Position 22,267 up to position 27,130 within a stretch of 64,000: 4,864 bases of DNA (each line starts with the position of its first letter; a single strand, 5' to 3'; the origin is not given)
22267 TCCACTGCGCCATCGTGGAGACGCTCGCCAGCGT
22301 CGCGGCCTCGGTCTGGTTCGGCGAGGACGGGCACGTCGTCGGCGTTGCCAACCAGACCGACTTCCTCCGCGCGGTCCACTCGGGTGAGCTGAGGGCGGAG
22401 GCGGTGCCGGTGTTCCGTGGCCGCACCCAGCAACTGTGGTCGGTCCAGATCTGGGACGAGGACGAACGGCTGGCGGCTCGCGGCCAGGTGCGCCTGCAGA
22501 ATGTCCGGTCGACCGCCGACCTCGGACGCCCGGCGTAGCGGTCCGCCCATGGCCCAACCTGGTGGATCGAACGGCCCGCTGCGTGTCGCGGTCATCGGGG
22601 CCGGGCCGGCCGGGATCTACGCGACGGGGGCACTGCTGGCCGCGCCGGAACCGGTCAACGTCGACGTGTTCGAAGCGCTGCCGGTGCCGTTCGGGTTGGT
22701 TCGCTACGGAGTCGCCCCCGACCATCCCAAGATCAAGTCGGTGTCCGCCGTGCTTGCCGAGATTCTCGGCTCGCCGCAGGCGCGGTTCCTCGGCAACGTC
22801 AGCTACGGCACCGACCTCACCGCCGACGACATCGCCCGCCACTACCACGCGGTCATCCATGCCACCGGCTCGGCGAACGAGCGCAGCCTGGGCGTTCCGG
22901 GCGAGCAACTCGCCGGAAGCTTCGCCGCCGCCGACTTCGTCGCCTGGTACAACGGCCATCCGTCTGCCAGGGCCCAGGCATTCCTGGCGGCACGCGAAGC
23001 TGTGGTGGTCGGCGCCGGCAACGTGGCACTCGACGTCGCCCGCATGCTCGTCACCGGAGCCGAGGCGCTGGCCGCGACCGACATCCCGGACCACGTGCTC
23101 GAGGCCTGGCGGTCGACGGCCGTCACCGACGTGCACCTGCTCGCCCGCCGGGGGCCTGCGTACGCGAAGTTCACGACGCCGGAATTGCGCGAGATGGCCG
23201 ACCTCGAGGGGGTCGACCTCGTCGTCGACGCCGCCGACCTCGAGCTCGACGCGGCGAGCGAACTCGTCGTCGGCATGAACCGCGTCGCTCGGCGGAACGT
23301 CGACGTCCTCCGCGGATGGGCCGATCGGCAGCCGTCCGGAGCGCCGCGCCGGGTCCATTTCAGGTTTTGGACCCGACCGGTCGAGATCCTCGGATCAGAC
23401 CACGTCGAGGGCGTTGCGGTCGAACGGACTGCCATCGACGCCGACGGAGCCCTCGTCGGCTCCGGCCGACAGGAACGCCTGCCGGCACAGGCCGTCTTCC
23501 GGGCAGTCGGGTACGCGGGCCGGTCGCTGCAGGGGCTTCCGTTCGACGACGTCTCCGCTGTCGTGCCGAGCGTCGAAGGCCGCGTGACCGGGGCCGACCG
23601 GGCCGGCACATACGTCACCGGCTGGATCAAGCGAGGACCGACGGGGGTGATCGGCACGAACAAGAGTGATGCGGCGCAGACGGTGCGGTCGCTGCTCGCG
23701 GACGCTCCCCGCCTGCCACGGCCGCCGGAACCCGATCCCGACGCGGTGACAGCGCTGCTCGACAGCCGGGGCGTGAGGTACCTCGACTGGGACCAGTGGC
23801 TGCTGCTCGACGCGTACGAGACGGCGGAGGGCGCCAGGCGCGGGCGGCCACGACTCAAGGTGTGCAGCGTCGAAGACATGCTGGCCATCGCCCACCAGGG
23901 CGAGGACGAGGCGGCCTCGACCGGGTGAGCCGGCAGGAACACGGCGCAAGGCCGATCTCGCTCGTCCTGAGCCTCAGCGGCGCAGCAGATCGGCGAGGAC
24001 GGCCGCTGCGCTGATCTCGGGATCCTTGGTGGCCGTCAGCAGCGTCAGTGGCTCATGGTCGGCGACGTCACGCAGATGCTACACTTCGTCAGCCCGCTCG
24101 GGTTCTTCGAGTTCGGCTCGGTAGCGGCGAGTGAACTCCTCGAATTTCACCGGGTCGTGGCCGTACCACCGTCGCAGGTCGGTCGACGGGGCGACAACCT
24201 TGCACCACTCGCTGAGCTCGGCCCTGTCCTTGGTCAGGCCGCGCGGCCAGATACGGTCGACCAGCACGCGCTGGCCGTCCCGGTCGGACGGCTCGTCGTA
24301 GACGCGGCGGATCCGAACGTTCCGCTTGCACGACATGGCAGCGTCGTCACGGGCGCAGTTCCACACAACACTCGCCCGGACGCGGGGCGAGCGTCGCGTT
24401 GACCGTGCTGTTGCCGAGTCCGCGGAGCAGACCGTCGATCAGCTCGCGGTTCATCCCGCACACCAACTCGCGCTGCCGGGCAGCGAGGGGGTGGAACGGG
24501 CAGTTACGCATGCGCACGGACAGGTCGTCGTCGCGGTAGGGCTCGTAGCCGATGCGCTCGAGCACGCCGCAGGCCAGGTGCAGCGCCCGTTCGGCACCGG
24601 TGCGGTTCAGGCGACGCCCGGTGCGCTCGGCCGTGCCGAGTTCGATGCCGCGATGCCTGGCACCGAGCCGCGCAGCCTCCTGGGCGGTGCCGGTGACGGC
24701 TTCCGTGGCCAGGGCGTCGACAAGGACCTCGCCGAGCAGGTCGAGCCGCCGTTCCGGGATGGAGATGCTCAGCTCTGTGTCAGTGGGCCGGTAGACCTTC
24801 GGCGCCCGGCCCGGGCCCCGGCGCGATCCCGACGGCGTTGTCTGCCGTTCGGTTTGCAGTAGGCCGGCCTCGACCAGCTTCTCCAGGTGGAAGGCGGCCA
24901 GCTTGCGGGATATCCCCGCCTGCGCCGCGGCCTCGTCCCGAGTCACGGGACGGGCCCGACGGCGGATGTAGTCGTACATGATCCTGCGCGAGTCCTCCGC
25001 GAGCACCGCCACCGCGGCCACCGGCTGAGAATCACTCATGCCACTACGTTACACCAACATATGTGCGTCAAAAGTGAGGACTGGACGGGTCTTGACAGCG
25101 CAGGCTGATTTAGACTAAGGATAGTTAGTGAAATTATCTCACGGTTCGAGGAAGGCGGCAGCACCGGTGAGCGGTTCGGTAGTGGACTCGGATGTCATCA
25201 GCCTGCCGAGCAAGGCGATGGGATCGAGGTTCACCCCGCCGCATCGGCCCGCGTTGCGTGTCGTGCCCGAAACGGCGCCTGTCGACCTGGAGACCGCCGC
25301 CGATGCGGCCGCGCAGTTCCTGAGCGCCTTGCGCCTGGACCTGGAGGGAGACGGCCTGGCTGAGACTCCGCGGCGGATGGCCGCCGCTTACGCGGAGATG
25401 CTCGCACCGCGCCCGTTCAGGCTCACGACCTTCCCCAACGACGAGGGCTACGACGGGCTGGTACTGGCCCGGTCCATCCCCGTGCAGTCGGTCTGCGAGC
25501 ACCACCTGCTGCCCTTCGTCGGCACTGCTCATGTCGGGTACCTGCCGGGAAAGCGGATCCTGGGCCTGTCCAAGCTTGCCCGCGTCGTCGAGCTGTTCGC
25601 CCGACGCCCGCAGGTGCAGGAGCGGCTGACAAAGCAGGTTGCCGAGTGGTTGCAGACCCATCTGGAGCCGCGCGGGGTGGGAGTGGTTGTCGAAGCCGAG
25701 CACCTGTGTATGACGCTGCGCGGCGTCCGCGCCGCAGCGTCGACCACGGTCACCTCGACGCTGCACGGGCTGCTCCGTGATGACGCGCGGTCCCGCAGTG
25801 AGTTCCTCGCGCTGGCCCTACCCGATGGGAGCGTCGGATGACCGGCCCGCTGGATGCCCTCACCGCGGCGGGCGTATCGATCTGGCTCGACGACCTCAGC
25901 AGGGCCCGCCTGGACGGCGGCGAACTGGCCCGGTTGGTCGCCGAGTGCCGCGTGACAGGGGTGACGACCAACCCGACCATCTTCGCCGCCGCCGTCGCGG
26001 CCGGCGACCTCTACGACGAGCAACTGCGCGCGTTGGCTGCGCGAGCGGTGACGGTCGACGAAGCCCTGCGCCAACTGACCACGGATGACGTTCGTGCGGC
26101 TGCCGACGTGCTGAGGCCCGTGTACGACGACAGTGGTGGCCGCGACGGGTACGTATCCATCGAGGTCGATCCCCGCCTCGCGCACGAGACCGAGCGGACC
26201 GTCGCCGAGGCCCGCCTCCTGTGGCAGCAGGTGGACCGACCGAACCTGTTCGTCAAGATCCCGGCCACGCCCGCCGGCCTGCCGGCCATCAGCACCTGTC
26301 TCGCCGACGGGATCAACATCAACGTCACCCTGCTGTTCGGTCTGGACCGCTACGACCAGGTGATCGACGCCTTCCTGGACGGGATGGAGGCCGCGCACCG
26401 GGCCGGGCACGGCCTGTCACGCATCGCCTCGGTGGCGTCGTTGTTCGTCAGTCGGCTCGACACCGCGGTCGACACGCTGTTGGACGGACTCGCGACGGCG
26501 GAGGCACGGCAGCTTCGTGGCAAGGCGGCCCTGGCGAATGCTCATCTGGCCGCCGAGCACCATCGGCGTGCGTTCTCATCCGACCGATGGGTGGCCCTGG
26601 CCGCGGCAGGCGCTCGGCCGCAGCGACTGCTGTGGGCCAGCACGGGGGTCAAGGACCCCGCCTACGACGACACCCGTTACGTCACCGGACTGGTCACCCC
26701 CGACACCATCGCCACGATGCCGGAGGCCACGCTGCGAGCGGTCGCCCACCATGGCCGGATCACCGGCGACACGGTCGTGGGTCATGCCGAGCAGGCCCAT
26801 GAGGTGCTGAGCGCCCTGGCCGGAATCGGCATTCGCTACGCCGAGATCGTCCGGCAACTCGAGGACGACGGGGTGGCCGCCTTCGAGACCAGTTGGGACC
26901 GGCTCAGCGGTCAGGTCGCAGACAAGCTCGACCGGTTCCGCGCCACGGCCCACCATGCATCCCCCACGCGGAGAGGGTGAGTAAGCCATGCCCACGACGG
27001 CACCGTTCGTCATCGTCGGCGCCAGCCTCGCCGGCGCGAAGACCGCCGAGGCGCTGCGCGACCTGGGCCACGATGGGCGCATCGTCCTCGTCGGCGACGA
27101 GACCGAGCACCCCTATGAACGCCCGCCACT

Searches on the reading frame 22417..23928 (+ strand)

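Call 58: search_protein_families(library=pfam, proteins=[window:22417-23928:+], max_evalue=0.001)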
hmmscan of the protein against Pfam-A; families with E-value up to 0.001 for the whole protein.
window:22417-23928:+ (503 aa): 1 family
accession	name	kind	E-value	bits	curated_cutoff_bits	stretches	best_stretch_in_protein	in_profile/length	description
PF07992.20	Pyr_redox_2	-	9.3e-09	35.5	26.1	1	56-272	2-204/291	Pyridine nucleotide-disulphide oxidoreductase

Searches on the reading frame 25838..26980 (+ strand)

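Call 58: search_protein_families(library=pfam, proteins=[window:25838-26980:+], max_evalue=0.001)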
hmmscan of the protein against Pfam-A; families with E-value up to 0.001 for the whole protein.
window:25838-26980:+ (380 aa): 1 family
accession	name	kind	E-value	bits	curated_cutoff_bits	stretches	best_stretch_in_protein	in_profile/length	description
PF00923.25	TAL_FSA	-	6e-76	255.9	27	1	15-359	1-284/285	Transaldolase/Fructose-6-phosphate aldolase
